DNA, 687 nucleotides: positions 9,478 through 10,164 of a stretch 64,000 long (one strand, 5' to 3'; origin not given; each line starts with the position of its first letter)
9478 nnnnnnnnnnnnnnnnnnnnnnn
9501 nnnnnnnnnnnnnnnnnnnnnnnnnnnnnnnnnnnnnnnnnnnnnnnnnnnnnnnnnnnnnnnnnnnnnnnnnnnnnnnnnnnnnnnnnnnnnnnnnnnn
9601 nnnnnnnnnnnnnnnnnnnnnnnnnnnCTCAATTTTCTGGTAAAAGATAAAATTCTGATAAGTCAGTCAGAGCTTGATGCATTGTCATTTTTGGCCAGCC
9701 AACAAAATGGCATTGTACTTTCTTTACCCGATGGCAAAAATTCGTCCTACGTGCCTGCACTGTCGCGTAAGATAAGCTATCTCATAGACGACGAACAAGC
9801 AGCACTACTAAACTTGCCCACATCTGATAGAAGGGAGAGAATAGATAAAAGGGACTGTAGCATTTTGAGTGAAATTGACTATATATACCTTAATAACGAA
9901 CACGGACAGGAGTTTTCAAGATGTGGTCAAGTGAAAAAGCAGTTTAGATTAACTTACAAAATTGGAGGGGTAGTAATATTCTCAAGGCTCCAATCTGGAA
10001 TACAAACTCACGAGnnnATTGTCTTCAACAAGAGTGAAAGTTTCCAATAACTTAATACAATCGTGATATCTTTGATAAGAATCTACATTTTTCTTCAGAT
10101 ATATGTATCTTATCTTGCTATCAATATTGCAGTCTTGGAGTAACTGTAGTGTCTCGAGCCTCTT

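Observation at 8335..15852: Three-member family of roughly 570-aa membrane proteins with a conserved C-x3-C-G / HD..WH loop, a (D/G)W(W/Y/F)N(T/S)xQF motif and a shared C-terminal module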

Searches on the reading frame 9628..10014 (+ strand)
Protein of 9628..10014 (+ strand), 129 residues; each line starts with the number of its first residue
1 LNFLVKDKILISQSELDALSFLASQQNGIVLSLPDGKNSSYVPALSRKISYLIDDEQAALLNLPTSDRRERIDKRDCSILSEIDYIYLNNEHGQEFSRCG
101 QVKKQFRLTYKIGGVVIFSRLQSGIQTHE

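Call 54: predict_structure(alignment_id=A3)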
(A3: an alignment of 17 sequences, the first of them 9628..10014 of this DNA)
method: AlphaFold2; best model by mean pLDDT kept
length: 129 residues; sequences in the alignment: 17
mean_pLDDT: 87.3   pTM: 0.80
mean pLDDT of the five models: 87.3, 86.3, 84.9, 84.7, 84.6
residues with pLDDT >= 90: 91; 70-90: 19; 50-70: 13; < 50: 6
segments of 3 or more residues with pLDDT < 50: 1-5
pLDDT, mean of each block of 10 residues (from residue 1): 53 94 97 76 93 88 92 95 95 92 96 96 64
secondary structure, 60 per line:
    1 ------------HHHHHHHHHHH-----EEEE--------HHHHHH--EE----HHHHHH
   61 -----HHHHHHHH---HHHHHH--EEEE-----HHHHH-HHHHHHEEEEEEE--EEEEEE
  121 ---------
elements in order: H13-23 E29-32 H41-46 H55-60 H66-73 H77-82 E85-88 H94-98 H100-105 E106-112 E115-120
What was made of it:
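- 9643..10014 (+): C-terminal extracytoplasmic alpha/beta domain of A (about residues 437-560), carrying the SEL..L, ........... and Y.YL motifs. Domain model has pLDDT 87 and pTM 0.80 (call 54).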

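Call 56: fold_search(model_id=the predicted structure, library=pdb)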
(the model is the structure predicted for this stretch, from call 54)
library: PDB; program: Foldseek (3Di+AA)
matches with E <= 10: 377; with E <= 0.001: 0
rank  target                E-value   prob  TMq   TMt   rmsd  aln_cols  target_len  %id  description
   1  3vu0_A                2.3e-03  1.00  0.54  0.47   5.7       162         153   14  Crystal structure of the C-terminal globular domain of oligosaccharyltransferase (AfAglB-S2, AF_0040, O30195_ARCFU) fr (released 2013-01-23)
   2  3vu0_B                6.1e-03  1.00  0.54  0.45   5.7       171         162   13  Crystal structure of the C-terminal globular domain of oligosaccharyltransferase (AfAglB-S2, AF_0040, O30195_ARCFU) fr (released 2013-01-23)
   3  3vu0_C                6.9e-03  0.99  0.51  0.44   6.0       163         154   13  Crystal structure of the C-terminal globular domain of oligosaccharyltransferase (AfAglB-S2, AF_0040, O30195_ARCFU) fr (released 2013-01-23)
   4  3vgp                  1.1e-01  0.69  0.46  0.38   7.0       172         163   12  Crystal structure of the C-terminal globular domain of oligosaccharyltransferase (AF_0329) from Archaeoglobus fulgidus (released 2012-07-04)
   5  1jo0_A                2.0e-01  0.20  0.25  0.29  10.7       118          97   14  Structure of HI1333, a Hypothetical Protein from Haemophilus influenzae with Structural Similarity to RNA-binding Prot (released 2002-11-20)
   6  1jo0_B                2.0e-01  0.18  0.24  0.28  10.5       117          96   12  Structure of HI1333, a Hypothetical Protein from Haemophilus influenzae with Structural Similarity to RNA-binding Prot (released 2002-11-20)
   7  6ezn_F                2.3e-01  0.69  0.39  0.10   5.4        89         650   15  Cryo-EM structure of the yeast oligosaccharyltransferase (OST) complex (released 2018-01-17)
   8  2oh1_B                3.2e-01  0.15  0.19  0.15   7.1        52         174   15  Crystal structure of acetyltransferase GNAT family (YP_013287.1) from Listeria monocytogenes 4b F2365 at 1.46 A resolu (released 2007-02-13)
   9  3f0a                  3.2e-01  0.14  0.24  0.21  10.1        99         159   17  Structure of a putative n-acetyltransferase (ta0374) in complex with acetyl-coa from thermoplasma acidophilum (released 2008-11-11)
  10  8agc_A                3.4e-01  0.66  0.40  0.09   4.4        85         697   12  Structure of yeast oligosaccharylransferase complex with lipid-linked oligosaccharide and non-acceptor peptide bound (released 2022-12-07)
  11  6c26_A                3.4e-01  0.33  0.43  0.10  10.0       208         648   10  The Cryo-EM structure of a eukaryotic oligosaccharyl transferase complex (released 2018-01-31)
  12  9n9j_I                3.6e-01  0.63  0.51  0.12   8.0       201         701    8  Structure of a GRP94 folding intermediate engaged with a CCDC134- and FKBP11-bound secretory translocon (released 2025-11-19)
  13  3fix_B                4.4e-01  0.14  0.21  0.18   8.7        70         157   13  Crystal structure of a putative n-acetyltransferase (ta0374) from thermoplasma acidophilum (released 2009-01-13)
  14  6ftg_5                5.0e-01  0.47  0.41  0.09   6.0        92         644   14  Subtomogram average of OST-containing ribosome-translocon complexes from canine rough microsomal membranes (released 2018-03-21)
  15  8age_A                5.7e-01  0.54  0.51  0.13   6.3       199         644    8  Structure of yeast oligosaccharylransferase complex with acceptor peptide bound (released 2022-12-07)
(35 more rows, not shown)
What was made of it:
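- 9643..10014 (+): The best PDB matches are the C-terminal globular domains of A. fulgidus AglB-S2 (3vu0, prob 1.0, TMq 0.54) and AglB-S1 (3vgp) (call 56).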

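Call 61: search_solved_structures(query=A3, max_evalue=10, show_alignments=3)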
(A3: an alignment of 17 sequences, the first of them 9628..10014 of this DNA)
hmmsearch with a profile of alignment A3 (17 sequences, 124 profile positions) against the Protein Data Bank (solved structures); distinct sequences matched with E-value up to 10: 0.
